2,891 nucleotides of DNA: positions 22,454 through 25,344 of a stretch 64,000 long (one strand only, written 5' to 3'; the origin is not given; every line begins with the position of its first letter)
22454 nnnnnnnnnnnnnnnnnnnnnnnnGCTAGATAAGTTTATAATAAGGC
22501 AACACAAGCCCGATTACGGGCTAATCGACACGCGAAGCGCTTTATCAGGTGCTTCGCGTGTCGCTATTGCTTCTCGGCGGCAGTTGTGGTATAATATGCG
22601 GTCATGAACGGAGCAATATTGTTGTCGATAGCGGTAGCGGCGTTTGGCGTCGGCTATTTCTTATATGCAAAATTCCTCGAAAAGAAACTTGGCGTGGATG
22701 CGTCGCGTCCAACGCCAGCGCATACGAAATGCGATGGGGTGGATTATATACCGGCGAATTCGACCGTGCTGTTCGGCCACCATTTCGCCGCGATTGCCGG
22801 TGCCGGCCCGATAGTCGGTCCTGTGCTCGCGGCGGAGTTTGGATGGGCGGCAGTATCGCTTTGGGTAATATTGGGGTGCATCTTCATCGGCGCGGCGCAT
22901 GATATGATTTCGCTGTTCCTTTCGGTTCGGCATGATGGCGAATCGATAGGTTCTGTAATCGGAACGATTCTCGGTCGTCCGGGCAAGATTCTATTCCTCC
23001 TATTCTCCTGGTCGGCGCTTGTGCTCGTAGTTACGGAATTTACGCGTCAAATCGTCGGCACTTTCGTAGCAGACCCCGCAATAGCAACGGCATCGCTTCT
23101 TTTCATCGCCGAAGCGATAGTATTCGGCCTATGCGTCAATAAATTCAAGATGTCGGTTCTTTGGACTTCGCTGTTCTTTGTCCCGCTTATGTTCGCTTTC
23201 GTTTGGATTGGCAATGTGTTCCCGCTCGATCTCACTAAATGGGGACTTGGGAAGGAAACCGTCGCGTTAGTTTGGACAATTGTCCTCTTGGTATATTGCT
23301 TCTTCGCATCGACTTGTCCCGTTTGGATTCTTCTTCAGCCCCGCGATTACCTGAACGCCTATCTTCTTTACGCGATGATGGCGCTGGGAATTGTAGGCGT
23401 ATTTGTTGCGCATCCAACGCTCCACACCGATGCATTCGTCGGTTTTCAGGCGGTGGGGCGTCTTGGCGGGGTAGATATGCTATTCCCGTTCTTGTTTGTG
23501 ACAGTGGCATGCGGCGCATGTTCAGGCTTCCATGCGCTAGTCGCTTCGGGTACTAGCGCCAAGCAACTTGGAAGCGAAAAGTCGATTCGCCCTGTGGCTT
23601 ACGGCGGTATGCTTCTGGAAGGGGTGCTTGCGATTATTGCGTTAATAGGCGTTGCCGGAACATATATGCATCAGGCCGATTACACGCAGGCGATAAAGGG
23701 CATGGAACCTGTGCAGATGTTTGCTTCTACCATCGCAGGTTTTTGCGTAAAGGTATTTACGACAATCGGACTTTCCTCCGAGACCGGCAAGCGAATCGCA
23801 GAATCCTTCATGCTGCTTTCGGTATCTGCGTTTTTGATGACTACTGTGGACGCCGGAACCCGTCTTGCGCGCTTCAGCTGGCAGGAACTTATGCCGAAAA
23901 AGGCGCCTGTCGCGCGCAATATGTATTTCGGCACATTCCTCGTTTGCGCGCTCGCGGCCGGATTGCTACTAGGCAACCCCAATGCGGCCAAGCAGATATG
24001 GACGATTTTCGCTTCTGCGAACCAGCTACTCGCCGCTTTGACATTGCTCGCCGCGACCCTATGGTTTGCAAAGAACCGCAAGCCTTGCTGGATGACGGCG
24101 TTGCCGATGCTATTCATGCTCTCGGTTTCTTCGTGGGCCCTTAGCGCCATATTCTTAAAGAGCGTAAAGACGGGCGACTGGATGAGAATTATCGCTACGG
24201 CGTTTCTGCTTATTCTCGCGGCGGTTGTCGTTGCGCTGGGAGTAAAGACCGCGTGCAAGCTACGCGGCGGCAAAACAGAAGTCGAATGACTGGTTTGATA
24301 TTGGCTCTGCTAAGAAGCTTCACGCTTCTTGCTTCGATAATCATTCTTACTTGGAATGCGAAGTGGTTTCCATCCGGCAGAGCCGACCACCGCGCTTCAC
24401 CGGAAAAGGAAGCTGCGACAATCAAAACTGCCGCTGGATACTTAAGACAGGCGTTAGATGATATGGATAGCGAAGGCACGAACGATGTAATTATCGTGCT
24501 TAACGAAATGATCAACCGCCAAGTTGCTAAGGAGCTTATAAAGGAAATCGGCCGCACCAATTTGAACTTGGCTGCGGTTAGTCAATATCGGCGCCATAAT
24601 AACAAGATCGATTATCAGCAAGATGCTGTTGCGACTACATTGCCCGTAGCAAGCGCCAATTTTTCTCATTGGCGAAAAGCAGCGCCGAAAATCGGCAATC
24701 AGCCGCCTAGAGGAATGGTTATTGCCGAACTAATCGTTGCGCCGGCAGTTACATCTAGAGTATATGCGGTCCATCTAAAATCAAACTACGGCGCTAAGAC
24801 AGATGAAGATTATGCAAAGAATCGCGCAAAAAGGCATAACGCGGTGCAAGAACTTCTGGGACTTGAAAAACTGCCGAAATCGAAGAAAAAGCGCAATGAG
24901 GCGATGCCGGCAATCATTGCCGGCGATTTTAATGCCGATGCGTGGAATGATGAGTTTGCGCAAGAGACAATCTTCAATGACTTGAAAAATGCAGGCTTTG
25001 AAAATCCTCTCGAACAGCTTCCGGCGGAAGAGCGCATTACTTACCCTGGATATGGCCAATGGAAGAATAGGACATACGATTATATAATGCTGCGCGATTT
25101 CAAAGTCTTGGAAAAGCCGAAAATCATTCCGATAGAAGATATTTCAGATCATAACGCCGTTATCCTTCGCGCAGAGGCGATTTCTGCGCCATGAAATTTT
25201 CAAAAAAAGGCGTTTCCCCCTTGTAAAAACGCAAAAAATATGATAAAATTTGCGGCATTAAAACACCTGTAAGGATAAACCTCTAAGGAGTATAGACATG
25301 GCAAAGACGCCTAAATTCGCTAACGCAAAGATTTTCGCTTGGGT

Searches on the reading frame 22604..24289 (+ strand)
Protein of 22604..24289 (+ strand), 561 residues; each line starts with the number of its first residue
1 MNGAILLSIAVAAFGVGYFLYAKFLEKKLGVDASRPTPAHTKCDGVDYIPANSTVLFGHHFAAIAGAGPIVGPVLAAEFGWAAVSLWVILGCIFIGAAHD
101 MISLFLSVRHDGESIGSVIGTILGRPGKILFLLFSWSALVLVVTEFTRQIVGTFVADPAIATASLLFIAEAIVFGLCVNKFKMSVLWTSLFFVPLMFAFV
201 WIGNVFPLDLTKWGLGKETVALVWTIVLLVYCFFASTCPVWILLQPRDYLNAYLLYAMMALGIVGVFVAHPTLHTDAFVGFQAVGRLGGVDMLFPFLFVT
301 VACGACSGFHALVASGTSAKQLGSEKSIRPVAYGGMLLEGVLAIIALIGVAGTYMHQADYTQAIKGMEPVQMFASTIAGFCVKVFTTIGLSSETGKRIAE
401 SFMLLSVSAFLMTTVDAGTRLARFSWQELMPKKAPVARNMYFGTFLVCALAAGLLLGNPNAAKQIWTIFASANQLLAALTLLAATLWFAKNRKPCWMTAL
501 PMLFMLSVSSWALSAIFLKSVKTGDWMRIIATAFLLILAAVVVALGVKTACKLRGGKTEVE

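Call 9: search_protein_families(library=pfam, proteins=[window:22604-24289:+], max_evalue=0.01)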
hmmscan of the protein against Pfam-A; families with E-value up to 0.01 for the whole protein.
window:22604-24289:+ (561 aa): 1 family
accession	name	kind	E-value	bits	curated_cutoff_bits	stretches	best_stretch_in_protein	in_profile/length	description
PF02554.20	CstA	-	2.7e-135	452.7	27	2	2-361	1-360/560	Carbon starvation protein CstA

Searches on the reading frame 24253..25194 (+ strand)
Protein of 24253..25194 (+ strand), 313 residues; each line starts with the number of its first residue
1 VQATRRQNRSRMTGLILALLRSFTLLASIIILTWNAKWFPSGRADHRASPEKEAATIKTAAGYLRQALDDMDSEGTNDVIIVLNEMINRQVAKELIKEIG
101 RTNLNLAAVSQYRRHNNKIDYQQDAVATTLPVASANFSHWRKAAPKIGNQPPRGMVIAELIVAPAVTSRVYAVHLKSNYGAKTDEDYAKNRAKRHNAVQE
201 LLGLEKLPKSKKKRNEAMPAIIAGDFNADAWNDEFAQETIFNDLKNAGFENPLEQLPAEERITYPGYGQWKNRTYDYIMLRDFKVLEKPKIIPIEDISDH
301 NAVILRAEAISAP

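Call 9: search_protein_families(library=pfam, proteins=[window:24253-25194:+], max_evalue=0.01)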
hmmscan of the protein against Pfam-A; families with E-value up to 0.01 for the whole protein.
window:24253-25194:+ (313 aa): 1 family
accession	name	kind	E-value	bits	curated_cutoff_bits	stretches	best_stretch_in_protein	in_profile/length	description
PF03372.29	Exo_endo_phos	-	4.3e-08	33.6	24.5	1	32-300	1-225/225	Endonuclease/Exonuclease/phosphatase family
